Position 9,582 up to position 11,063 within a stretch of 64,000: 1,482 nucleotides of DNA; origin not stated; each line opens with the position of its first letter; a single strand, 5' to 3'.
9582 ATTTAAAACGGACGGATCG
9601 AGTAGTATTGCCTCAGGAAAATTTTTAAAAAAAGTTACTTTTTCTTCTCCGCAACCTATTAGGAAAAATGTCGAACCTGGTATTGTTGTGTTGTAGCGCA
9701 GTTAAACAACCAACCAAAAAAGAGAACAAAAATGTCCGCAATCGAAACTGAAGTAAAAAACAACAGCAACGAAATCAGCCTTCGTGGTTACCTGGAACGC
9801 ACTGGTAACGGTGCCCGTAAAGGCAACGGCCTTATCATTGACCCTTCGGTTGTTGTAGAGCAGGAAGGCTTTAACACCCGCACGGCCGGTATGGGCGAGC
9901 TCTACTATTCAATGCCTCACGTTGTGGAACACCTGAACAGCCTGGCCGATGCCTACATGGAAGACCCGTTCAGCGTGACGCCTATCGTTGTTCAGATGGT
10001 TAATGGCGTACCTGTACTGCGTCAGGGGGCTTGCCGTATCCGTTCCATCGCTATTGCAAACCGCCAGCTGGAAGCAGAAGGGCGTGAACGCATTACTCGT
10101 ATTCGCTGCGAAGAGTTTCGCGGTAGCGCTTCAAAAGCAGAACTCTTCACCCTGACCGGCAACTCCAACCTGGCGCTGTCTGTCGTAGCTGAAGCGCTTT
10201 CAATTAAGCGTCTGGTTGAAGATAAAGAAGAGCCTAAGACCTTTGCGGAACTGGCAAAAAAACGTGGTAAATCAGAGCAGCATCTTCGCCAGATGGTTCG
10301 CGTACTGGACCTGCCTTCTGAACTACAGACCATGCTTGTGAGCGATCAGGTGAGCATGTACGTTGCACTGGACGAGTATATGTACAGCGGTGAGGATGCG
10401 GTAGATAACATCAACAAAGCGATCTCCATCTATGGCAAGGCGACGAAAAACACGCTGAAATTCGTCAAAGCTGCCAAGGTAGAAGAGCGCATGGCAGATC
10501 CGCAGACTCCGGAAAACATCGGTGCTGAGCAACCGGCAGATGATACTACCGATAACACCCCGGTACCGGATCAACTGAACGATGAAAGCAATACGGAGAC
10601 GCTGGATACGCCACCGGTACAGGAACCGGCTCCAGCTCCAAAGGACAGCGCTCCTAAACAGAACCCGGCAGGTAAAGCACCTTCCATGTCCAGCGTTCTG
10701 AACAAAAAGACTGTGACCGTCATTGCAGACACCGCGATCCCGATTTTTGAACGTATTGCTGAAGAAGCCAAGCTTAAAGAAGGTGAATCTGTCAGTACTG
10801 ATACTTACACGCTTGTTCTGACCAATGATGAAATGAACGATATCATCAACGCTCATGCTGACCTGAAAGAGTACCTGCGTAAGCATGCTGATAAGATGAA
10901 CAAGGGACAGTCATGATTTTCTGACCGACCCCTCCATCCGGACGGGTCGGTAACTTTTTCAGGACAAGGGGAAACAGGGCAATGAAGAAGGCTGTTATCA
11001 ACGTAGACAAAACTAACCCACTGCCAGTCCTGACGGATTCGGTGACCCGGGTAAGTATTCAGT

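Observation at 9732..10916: Orphan ParB/KorB-like protein with an altered arginine patch (GACR instead of GERR) and two motif copies upstream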

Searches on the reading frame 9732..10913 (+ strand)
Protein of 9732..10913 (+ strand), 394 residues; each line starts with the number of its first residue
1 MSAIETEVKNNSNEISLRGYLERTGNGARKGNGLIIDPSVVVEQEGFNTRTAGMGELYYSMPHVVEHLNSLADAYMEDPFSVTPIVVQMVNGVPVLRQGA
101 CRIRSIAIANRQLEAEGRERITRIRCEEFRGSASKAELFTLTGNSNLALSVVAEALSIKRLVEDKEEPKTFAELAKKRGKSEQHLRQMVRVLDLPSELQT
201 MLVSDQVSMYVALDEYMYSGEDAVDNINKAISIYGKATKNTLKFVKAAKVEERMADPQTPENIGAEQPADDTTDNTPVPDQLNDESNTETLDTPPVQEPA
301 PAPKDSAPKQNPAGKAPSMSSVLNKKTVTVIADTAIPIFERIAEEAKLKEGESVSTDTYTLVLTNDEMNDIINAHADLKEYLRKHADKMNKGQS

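Call 6: search_protein_families(proteins=[window:9732-10913:+], library=ncbifam, max_evalue=1)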
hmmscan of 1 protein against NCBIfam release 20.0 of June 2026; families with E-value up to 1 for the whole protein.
window:9732-10913:+ (394 aa): 4 families
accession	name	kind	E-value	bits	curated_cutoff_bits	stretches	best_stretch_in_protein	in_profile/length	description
TIGR00180.1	parB_part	domain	5.4e-07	29.5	58.45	1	148-204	102-156/186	ParB/RepB/Spo0J family partition protein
TIGR04285.1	nucleoid_noc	exception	0.00071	19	315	1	148-249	96-195/255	nucleoid occlusion protein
NF053875.1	DS32_1_antiphage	equivalog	0.092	11.9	250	1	176-237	89-151/322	phosphoribosyltransferase-like anti-phage protein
NF033930.1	pneumo_PspA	exception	0.46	9.1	850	1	172-317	250-394/659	pneumococcal surface protein A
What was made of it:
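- Tried and rejected: NCBIfam gives only sub-threshold ParB hits (call 6).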

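Call 7: profile_search(protein=window:9732-10913:+)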
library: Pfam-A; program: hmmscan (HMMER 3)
A. the first sequence (394 residues): domains with independent E <= 10: 1; with E <= 0.001: 1
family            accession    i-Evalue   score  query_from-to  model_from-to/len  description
HTH_ParB          PF17762.8     1.5e-05    25.5     149-209         3-61/102  ParB HTH domain
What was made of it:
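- On KorB (IncP-1): Only HTH_ParB is found in Pfam (call 7).
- Closest known: KorB of IncP-1 plasmid RK2. Different: No KorB-specific Pfam domain (call 7).
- Checked: Pfam HTH_ParB matches residues 149-209 at E=1.5e-5 (call 7).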

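Call 11: find_homologous_proteins(query=window:9732-10913:+)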
Query window:9732-10913:+ (394 aa): 31 proteins with E <= 0.001 among 5492 candidates.
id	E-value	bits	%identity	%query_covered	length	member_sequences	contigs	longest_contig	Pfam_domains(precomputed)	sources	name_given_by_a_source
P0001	2.1e-247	838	98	100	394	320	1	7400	PF17762.9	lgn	-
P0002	3.2e-240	815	96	100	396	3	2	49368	PF17762.9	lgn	-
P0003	3.3e-166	571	99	68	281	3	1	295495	PF17762.9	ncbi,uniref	ncbi:hypothetical protein [Citrobacter freundii]|uniref:hypothetical protein n=1 Tax=Citrobacter fre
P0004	1.6e-163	563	97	70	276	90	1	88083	PF17762.9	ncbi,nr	ncbi:DNA-binding protein, partial [Enterobacter hormaechei]|nr:DNA-binding protein [Enterobacter hor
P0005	1.1e-151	524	65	100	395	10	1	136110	-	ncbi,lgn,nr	ncbi:DNA-binding protein [Escherichia coli]|nr:DNA-binding protein [Escherichia coli]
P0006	3.1e-151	522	63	100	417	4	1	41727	-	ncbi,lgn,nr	ncbi:DNA-binding protein [Escherichia coli]|nr:DNA-binding protein [Escherichia coli]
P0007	9.3e-151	521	64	100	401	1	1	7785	-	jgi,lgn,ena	-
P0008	2.4e-150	519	65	100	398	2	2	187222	PF17762.9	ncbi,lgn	-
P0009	3.0e-149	516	64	100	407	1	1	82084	-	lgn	-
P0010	6.2e-149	515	64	100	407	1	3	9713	-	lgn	-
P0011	7.5e-149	514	64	100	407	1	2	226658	-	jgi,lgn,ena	-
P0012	8.6e-149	514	64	100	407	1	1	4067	-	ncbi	-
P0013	6.5e-148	511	64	100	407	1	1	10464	-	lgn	-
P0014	1.1e-147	510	63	100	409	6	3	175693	-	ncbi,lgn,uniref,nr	ncbi:DNA-binding protein [Lelliottia amnigena]|uniref:DNA-binding protein n=1 Tax=Lelliottia TaxID=1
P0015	1.8e-147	510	63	100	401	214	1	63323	-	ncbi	ncbi:DNA-binding protein [Citrobacter portucalensis]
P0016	2.7e-145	503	63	100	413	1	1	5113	PF17762.9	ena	-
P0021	4.2e-130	453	65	88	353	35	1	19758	PF17762.9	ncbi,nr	ncbi:TPA: DNA-binding protein, partial [Escherichia coli]|nr:DNA-binding protein [Escherichia coli]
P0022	2.3e-113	398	66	71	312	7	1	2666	PF17762.9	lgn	-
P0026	1.2e-99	353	48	98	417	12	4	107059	PF17762.9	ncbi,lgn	-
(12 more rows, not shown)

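Call 12: search_solved_structures(query=window:9732-10913:+, max_evalue=10, show_alignments=3)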
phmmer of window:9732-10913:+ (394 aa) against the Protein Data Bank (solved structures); distinct sequences matched with E-value up to 10: 3.
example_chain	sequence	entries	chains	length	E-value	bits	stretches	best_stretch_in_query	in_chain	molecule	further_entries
6s6h_A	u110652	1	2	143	0.00016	24.7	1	147-208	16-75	Chromosome-partitioning protein ParB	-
6t1f_A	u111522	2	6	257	0.00039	23.4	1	146-208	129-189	Chromosome-partitioning protein ParB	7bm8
6sdk_A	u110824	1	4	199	0.17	14.8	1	149-209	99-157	Stage 0 sporulation protein J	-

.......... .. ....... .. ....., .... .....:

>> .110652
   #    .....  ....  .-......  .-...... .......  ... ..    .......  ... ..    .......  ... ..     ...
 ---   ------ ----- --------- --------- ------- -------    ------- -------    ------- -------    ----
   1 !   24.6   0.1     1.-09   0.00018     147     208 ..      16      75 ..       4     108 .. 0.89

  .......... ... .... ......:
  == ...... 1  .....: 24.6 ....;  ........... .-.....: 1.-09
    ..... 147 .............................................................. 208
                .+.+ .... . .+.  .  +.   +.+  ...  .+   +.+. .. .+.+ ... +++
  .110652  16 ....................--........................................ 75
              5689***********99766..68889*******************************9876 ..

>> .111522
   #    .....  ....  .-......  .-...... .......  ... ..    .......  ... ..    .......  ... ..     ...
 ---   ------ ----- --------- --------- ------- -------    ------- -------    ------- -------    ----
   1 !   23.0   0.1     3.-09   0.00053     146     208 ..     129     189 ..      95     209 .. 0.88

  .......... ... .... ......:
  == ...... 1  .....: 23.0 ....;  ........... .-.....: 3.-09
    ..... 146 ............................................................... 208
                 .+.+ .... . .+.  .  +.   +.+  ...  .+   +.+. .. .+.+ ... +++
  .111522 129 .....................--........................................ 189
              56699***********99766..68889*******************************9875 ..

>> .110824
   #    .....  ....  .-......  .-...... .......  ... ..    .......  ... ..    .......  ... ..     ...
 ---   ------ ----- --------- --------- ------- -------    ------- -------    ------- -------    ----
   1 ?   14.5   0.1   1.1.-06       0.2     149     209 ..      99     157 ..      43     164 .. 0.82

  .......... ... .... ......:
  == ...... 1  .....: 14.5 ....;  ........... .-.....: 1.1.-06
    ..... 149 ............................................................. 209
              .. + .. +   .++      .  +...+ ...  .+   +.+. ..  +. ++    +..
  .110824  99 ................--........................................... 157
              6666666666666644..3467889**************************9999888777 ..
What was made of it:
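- Checked: ParB chains 6s6h and 6t1f match the same stretch (call 12).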

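Call 15: search_solved_structures(query=A1, max_evalue=10, show_alignments=4)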
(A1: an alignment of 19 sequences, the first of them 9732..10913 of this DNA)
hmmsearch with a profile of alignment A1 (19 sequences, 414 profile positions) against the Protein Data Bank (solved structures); distinct sequences matched with E-value up to 10: 5.
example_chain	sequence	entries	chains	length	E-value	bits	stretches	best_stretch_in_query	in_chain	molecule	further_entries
6s6h_A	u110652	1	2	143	0.00024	23.6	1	149-209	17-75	Chromosome-partitioning protein ParB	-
6t1f_A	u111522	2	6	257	0.00073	22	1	149-209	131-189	Chromosome-partitioning protein ParB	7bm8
6sdk_A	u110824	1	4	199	0.0025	20.3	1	170-210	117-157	Stage 0 sporulation protein J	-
7n88_A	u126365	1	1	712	0.56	12.5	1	241-330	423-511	Lactoferrin-binding protein B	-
4fe8_A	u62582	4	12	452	0.9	11.8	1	219-290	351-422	Maltose-binding periplasmic protein,Huntingtin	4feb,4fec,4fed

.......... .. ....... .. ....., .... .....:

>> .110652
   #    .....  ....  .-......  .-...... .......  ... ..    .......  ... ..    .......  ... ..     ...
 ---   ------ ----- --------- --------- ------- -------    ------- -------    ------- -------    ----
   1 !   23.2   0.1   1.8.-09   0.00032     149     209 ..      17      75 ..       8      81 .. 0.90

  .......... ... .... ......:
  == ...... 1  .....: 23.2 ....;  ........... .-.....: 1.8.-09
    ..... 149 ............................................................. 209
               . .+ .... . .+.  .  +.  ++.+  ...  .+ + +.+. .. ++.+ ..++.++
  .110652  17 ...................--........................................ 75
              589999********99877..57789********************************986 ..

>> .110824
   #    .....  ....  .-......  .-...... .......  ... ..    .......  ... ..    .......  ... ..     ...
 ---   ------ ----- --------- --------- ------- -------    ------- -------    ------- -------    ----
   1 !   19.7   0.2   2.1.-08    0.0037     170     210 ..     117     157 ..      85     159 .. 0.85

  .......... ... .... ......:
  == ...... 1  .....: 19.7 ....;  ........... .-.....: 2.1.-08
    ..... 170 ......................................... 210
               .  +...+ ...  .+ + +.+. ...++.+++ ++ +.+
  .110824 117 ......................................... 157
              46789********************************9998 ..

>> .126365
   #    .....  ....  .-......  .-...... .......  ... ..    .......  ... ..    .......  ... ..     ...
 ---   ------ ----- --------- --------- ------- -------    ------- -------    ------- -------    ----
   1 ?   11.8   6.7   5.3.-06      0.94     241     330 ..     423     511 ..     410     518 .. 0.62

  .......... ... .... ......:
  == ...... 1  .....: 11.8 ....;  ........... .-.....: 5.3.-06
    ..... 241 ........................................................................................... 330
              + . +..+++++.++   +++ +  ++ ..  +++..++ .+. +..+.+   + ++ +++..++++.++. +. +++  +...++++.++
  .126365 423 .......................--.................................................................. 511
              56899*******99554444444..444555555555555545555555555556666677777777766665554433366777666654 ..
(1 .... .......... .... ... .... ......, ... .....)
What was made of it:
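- On ParB/KorB superfamily (ParB-CTPase fold proteins): Pfam PF17762 at E=1.5e-5 (call 7); PDB ParB HTH alignments (calls 12, 15).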

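Call 31: search_dna_similar(query=window:9732-10913:+, collection=plasmids, mode=protein, rows=spread, max_rows=40)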
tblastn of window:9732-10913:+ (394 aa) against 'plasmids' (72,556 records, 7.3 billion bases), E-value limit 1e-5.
Records with a match: 2403; places in all: 4154; records where one place covers at least 80% of the query: 1765.
Best place of each record, by identity: >=99% 530; 95-99% 454; 80-90% 1; 60-80% 262; <60% 1156.
By first word of the organism name: Klebsiella 744; Escherichia 598; Salmonella 457; Enterobacter 319; Citrobacter 114; Providencia 29; Raoultella 28; Leclercia 15; Serratia 12; Proteus 11; and 25 more.
By predicted mobility (MOB-suite, as given by PLSDB): conjugative 2148; non-mobilizable 221; mobilizable 34.
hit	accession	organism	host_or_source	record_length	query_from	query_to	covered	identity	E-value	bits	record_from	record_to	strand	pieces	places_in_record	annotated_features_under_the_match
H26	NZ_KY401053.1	Salmonella enterica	Homo sapiens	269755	1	394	100%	100.0%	0e+0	818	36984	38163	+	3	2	hypothetical protein (x3)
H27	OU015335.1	Salmonella enterica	bovine,feces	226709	1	394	100%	100.0%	0e+0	810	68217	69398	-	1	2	none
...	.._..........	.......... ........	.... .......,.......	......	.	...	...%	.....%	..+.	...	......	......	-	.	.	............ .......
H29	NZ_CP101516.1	Escherichia coli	migratory bird,feces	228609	1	394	100%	100.0%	0e+0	810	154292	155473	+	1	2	hypothetical protein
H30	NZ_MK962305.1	Escherichia coli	-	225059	1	394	100%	100.0%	0e+0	810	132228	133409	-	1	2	hypothetical protein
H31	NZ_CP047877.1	Escherichia coli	feces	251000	1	394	100%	100.0%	0e+0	810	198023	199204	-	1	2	hypothetical protein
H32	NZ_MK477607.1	Salmonella enterica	Homo sapiens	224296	1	394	100%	100.0%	0e+0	810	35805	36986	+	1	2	hypothetical protein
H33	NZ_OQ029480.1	Escherichia coli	-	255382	1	394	100%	100.0%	0e+0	810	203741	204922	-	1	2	hypothetical protein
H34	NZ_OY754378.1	Escherichia coli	hen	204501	1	394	100%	100.0%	0e+0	810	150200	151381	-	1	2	hypothetical protein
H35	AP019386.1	Enterobacter cloacae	Homo sapiens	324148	1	394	100%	97.7%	0e+0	788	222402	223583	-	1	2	none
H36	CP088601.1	Escherichia coli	Homo sapiens,blood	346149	1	394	100%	97.7%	0e+0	788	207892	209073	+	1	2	DNA-binding protein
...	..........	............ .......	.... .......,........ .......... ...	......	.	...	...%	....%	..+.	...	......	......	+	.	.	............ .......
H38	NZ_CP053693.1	Enterobacter hormaechei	Homo sapiens,Deep venous catheter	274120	1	394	100%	97.7%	0e+0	788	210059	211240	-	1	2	hypothetical protein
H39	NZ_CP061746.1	Enterobacter hormaechei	Homo sapiens,cell culture,secretion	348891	1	394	100%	97.7%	0e+0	788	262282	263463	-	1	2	hypothetical protein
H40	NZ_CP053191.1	Enterobacter hormaechei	beef burger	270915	1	394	100%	97.7%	0e+0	788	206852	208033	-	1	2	hypothetical protein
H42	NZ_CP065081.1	Salmonella enterica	Homo sapiens,cell culture,stool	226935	1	394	100%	65.0%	7e-163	513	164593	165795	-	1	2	DNA-binding protein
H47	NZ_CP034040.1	Klebsiella pneumoniae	Homo sapiens,miscellaneous body fluid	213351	2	394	100%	35.2%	8e-57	207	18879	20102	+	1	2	hypothetical protein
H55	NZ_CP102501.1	Citrobacter youngae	Homo sapiens,Blood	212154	36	246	54%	35.6%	5e-24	111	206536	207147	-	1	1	hypothetical protein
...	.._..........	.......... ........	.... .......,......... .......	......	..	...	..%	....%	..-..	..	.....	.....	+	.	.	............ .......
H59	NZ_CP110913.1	Citrobacter freundii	Homo sapiens,blood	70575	29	230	51%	32.2%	1e-17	93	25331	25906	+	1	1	chromosome partitioning protein ParB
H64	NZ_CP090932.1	Klebsiella pneumoniae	Homo sapiens,catheter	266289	28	227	51%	31.3%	8e-21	102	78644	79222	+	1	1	hypothetical protein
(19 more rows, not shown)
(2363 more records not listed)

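Call 32: predict_structure(alignment_id=A1)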
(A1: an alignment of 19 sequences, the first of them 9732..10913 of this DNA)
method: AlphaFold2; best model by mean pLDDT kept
length: 394 residues; sequences in the alignment: 19
mean_pLDDT: 72.7   pTM: 0.57
mean pLDDT of the five models: 72.7, 71.1, 70.6, 68.9, 68.9
residues with pLDDT >= 90: 143; 70-90: 108; 50-70: 62; < 50: 81
segments of 3 or more residues with pLDDT < 50: 1-12, 256-321
pLDDT, mean of each block of 10 residues (from residue 1): 35 73 91 92 81 73 90 95 92 90 93 95 94 88 74 91 94 91 95 91 89 94 93 88 81 50 28 25 24 27 28 36 59 69 63 58 72 73 70 51
secondary structure, 60 per line:
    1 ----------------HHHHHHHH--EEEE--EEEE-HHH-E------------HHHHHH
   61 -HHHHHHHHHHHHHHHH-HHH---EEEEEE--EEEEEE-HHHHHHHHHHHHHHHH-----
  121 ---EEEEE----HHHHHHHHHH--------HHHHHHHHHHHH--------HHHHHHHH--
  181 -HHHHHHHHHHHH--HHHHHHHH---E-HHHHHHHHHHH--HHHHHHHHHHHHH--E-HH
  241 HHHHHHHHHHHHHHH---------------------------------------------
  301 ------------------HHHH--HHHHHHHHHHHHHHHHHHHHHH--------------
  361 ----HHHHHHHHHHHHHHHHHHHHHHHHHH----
elements in order: H17-24 E27-30 E33-36 H55-60 H62-77 E85-90 E93-98 H100-115 E124-128 H133-142 H151-162 H171-178 H182-193 H196-203 H209-219 H222-234 H239-255 H319-322 H325-346 H365-390
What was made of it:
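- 10695..10913 (+): Conserved C-terminal domain (helix, TYTLVLT strand, helix); presumed dimerisation module. Model confidence is only 58-73 (call 32), so the fold is not assigned.
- Checked: The AF2 model has pLDDT mostly 73-95 by 10-residue block over residues 13-250 (call 32).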

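Call 34: search_protein_representatives(alignment_id=A1)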
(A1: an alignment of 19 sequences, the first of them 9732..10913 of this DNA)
Query: 19 sequences, 414 profile positions. Proteins with E-value up to 0.001 (for the whole library): 424; up to 1e-10: 150; up to 1e-30: 14. The best 150 are listed.
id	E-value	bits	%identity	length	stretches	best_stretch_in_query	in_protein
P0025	3.4e-181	619.3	-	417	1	1-414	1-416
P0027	1.1e-180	617.7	-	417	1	1-412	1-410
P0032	7.4e-99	348.1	-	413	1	2-410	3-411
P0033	2.8e-74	267.2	-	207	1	189-414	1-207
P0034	1.5e-56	208.8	-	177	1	110-250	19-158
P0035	4.0e-52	194.2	-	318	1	10-311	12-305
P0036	1.1e-42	163.1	-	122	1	101-194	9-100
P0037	1.3e-39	153.0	-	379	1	16-343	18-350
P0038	1.3e-33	133.3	-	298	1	14-257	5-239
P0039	2.9e-33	132.1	-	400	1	34-216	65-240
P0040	9.0e-32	127.2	-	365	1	33-254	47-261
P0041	2.7e-31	125.6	-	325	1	27-272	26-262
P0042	2.7e-31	125.6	-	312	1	16-237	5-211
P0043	6.4e-31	124.4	-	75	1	1-75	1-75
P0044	1.1e-30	123.6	-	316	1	29-235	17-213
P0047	1.1e-29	120.3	-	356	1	32-327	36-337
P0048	2.7e-29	119.0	-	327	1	14-333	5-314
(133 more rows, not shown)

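Call 35: fold_search(model_id=the predicted structure, library=pdb)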
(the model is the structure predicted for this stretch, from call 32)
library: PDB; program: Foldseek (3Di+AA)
matches with E <= 10: 221; with E <= 0.001: 28
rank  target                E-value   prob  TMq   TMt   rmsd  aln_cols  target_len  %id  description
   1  8qa9_B                7.6e-08  1.00  0.39  0.66   4.8       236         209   18  Crystal structure of the RK2 plasmid encoded co-complex of the C-terminally truncated transcriptional repressor protei (released 2024-02-21)
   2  7bnk_A                8.5e-08  1.00  0.22  0.42  14.5       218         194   16  Crystal structure of ParB from Myxococcus xanthus bound to CDP and Monothiophosphate (released 2021-09-08)
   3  7bnr_A                8.5e-08  1.00  0.23  0.42  14.7       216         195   16  Crystal structure of a ParB Q52A mutant from Myxococcus xanthus bound to CTPyS (released 2021-09-08)
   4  7bnr_B                9.0e-08  1.00  0.23  0.43  14.2       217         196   16  Crystal structure of a ParB Q52A mutant from Myxococcus xanthus bound to CTPyS (released 2021-09-08)
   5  8qa9_A                1.0e-07  1.00  0.38  0.64   5.5       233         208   19  Crystal structure of the RK2 plasmid encoded co-complex of the C-terminally truncated transcriptional repressor protei (released 2024-02-21)
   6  7bnk_B                1.0e-07  1.00  0.22  0.42  15.0       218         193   16  Crystal structure of ParB from Myxococcus xanthus bound to CDP and Monothiophosphate (released 2021-09-08)
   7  7ol9_B                1.1e-07  1.00  0.25  0.45  13.6       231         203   20  Crystal structure of C-terminally truncated Bacillus subtilis nucleoid occlusion protein (Noc) complexed to the Noc-bi (released 2022-03-09)
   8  6t1f_D                3.5e-07  1.00  0.33  0.59   5.5       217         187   22  Crystal structure of the C-terminally truncated chromosome-partitioning protein ParB from Caulobacter crescentus compl (released 2020-10-14)
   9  7o0n_A                6.3e-07  1.00  0.23  0.43  14.4       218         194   17  Crystal structure of a ParB E93A mutant from Myxococcus xanthus bound to CDP and monothiophosphate (released 2021-09-15)
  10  7ol9_A                7.0e-07  1.00  0.23  0.42  12.0       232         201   20  Crystal structure of C-terminally truncated Bacillus subtilis nucleoid occlusion protein (Noc) complexed to the Noc-bi (released 2022-03-09)
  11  6t1f_B                7.9e-07  1.00  0.31  0.55   5.7       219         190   21  Crystal structure of the C-terminally truncated chromosome-partitioning protein ParB from Caulobacter crescentus compl (released 2020-10-14)
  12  6sdk_A                8.8e-07  1.00  0.23  0.42  14.6       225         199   16  Crystal structure of bacterial ParB dimer bound to CDP (released 2019-10-23)
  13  8qa8_B                8.8e-07  1.00  0.22  0.39  14.6       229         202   17  Crystal structure of the C-terminally truncated transcriptional repressor protein KorB from the RK2 plasmid complexed  (released 2024-02-21)
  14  8qa8_C                1.0e-06  1.00  0.22  0.39  14.2       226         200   16  Crystal structure of the C-terminally truncated transcriptional repressor protein KorB from the RK2 plasmid complexed  (released 2024-02-21)
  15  8qa8_F                1.4e-06  1.00  0.20  0.37  14.8       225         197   17  Crystal structure of the C-terminally truncated transcriptional repressor protein KorB from the RK2 plasmid complexed  (released 2024-02-21)
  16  6t1f_A                1.4e-06  1.00  0.24  0.46  12.2       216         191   21  Crystal structure of the C-terminally truncated chromosome-partitioning protein ParB from Caulobacter crescentus compl (released 2020-10-14)
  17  6t1f_C                1.4e-06  1.00  0.24  0.45  12.3       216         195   22  Crystal structure of the C-terminally truncated chromosome-partitioning protein ParB from Caulobacter crescentus compl (released 2020-10-14)
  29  4umk_A                2.6e-03  1.00  0.25  0.52  14.2       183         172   20  The complex of Spo0J and parS DNA in chromosomal partition system (released 2015-05-13)
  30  4umk_B                6.8e-03  1.00  0.25  0.49  15.9       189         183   16  The complex of Spo0J and parS DNA in chromosomal partition system (released 2015-05-13)
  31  6s6h_A                2.0e-02  1.00  0.24  0.66   6.3       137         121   26  Crystal structure of the DNA binding domain of the chromosome-partitioning protein ParB complexed to the centromeric p (released 2020-07-15)
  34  6s6h_B                3.0e-02  1.00  0.23  0.56   6.6       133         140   24  Crystal structure of the DNA binding domain of the chromosome-partitioning protein ParB complexed to the centromeric p (released 2020-07-15)
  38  4umk_D                7.0e-02  1.00  0.24  0.49   7.0       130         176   19  The complex of Spo0J and parS DNA in chromosomal partition system (released 2015-05-13)
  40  4umk_C                9.2e-02  0.93  0.25  0.46  14.4       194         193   20  The complex of Spo0J and parS DNA in chromosomal partition system (released 2015-05-13)
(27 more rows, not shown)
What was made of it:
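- On ParB/KorB superfamily (ParB-CTPase fold proteins): Foldseek probability 1.0 to KorB, ParB and Noc (call 35).
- Closest known: KorB of IncP-1 plasmid RK2. Same: Best structural match (8qa9, call 35).
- Closest known: Noc of Bacillus subtilis. Same: An orphan ParB paralog that binds tens of dispersed palindromes; a strong fold match (7ol9, call 35).
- Checked: Its best Foldseek matches are KorB 8qa9, ParB 7bnk and Noc 7ol9, each at probability 1.0 (call 35).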
